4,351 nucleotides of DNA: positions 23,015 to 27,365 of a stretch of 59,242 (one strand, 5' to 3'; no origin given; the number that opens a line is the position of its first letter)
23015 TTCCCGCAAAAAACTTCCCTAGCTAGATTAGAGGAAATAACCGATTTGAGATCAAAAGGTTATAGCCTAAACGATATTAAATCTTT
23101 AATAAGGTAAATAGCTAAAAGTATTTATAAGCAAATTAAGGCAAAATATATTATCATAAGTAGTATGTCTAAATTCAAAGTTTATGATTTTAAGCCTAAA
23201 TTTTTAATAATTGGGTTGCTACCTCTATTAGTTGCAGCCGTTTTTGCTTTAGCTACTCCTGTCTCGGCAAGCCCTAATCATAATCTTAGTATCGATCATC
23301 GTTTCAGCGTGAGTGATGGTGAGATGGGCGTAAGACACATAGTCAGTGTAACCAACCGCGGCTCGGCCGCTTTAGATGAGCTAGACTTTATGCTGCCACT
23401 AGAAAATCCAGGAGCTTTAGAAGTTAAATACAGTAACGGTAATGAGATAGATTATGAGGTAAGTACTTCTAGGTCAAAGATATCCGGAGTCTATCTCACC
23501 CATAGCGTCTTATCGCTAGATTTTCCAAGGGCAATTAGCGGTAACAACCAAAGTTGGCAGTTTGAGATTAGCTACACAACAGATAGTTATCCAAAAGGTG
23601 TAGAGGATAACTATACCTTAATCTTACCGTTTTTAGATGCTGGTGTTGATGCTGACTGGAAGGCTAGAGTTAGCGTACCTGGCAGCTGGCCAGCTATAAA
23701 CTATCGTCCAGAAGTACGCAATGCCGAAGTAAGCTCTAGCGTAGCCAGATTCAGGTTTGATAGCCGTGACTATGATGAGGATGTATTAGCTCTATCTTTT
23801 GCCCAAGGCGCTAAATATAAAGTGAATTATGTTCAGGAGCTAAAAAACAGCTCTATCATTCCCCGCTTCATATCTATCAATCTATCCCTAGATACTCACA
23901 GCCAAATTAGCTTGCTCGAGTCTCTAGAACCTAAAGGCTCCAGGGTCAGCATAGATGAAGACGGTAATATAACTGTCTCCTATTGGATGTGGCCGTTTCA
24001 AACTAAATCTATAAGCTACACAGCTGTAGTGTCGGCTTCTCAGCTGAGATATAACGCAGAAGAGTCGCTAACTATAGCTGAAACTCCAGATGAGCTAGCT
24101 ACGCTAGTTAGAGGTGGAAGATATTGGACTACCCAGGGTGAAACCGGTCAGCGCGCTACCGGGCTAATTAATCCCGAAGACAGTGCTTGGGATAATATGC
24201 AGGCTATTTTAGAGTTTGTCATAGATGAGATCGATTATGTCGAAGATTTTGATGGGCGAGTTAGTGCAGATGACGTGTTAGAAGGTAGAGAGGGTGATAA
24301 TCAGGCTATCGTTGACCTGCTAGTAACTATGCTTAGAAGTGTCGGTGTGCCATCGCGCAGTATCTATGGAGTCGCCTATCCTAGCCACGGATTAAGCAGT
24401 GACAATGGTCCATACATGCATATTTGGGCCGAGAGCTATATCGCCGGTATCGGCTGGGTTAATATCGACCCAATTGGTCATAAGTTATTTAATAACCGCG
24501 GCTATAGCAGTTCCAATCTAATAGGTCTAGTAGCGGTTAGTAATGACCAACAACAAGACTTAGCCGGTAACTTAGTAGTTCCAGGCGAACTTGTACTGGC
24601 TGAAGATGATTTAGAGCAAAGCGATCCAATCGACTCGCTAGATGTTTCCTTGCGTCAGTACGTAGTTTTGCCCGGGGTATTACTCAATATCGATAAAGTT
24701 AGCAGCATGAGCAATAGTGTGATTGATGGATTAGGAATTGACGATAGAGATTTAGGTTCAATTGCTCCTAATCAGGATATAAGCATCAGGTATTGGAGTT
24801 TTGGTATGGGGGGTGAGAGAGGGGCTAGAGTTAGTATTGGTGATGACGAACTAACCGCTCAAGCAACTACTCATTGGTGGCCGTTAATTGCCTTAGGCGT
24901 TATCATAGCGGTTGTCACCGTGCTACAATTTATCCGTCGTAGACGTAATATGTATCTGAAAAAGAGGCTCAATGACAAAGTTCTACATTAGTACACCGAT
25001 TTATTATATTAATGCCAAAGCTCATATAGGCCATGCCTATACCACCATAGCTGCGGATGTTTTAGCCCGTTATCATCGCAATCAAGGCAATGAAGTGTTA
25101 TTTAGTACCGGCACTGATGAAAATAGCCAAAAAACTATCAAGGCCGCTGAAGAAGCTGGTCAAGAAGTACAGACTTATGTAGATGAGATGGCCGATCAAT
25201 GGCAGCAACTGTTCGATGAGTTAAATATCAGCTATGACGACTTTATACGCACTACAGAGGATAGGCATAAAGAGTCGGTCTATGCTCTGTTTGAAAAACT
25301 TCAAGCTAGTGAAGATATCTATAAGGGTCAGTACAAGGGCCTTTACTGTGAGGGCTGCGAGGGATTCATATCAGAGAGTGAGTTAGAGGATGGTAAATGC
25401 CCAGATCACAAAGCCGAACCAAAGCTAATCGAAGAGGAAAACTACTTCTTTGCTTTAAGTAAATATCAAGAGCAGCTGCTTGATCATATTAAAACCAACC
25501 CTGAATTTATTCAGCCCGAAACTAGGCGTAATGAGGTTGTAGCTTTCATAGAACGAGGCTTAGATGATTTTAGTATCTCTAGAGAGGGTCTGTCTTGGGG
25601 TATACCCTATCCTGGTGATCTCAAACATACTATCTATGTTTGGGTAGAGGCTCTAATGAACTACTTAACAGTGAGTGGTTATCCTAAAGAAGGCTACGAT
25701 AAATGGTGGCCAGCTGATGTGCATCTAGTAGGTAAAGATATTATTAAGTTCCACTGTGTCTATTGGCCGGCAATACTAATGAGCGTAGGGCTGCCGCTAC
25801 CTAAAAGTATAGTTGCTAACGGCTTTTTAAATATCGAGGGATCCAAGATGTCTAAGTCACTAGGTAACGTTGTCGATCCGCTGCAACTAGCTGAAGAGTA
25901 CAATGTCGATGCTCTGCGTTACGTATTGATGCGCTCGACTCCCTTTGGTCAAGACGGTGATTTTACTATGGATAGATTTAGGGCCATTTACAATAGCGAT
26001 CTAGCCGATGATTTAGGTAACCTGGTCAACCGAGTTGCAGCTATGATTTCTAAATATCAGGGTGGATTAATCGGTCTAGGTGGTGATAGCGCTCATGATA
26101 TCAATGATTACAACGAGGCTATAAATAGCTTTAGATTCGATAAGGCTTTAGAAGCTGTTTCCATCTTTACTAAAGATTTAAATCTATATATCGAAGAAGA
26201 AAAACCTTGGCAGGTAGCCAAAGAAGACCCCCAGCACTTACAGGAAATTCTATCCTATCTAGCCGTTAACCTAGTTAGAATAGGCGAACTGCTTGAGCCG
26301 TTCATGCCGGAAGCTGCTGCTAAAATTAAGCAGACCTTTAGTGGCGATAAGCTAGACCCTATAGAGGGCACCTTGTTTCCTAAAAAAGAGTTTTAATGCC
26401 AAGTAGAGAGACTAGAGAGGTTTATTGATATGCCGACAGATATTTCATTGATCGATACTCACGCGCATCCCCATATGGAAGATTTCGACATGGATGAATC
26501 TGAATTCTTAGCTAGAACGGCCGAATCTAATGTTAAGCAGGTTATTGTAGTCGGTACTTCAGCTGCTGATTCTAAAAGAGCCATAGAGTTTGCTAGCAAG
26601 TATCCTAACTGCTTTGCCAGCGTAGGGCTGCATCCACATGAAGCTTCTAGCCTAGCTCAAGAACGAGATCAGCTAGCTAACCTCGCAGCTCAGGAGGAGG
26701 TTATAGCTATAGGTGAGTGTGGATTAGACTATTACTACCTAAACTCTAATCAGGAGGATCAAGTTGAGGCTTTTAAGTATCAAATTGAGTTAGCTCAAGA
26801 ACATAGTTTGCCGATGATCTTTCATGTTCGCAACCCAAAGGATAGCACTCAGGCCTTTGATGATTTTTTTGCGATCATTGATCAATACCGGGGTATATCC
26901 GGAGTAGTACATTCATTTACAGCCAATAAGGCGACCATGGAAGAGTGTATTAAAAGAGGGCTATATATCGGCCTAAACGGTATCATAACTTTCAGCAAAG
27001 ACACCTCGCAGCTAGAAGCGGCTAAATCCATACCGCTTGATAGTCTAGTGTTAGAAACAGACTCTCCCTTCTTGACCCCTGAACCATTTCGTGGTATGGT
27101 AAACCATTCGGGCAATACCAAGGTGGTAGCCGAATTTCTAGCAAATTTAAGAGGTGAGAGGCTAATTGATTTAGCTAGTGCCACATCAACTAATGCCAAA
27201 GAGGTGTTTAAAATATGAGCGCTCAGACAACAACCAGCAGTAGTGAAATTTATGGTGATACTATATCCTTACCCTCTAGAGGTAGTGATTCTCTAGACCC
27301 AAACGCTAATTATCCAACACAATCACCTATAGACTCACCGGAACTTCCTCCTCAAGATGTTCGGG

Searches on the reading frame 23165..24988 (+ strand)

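Call 73: search_protein_families(library=pfam, proteins=[window:23165-24988:+], max_evalue=0.00001)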
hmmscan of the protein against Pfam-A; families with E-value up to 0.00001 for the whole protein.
window:23165-24988:+ (608 aa): 1 family
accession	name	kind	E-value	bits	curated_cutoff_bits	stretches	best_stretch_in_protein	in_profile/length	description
PF01841.26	Transglut_core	-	2.5e-17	63.6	23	1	332-436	5-108/108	Transglutaminase-like superfamily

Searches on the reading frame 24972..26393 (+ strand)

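Call 73: search_protein_families(library=pfam, proteins=[window:24972-26393:+], max_evalue=0.00001)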
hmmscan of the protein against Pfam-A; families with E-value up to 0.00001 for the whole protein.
window:24972-26393:+ (474 aa): 5 families
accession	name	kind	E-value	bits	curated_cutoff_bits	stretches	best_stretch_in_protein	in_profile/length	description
PF09334.17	tRNA-synt_1g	-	3.7e-110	368.8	20.1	2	137-355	163-390/391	tRNA synthetases class I (M)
PF00133.28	tRNA-synt_1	-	7.4e-34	117.6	22.7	2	3-214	24-244/414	tRNA synthetases class I (I, L, M and V)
PF01406.26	tRNA-synt_1e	-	4.2e-18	66.2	27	2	15-118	21-123/301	tRNA synthetases class I (C) catalytic domain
PF19303.5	Anticodon_3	-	2e-08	34.7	23.5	1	374-459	19-104/152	Anticodon binding domain of methionyl tRNA ligase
PF08264.19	Anticodon_1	-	1.1e-06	29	25.1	1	377-454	12-88/148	Anticodon-binding domain of tRNA ligase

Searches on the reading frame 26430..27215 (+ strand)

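Call 73: search_protein_families(library=pfam, proteins=[window:26430-27215:+], max_evalue=0.00001)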
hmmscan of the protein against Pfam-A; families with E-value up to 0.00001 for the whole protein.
window:26430-27215:+ (262 aa): 1 family
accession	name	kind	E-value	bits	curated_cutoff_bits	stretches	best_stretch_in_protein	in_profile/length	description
PF01026.27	TatD_DNase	-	4.9e-74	249.3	27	1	8-261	1-253/253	TatD related DNase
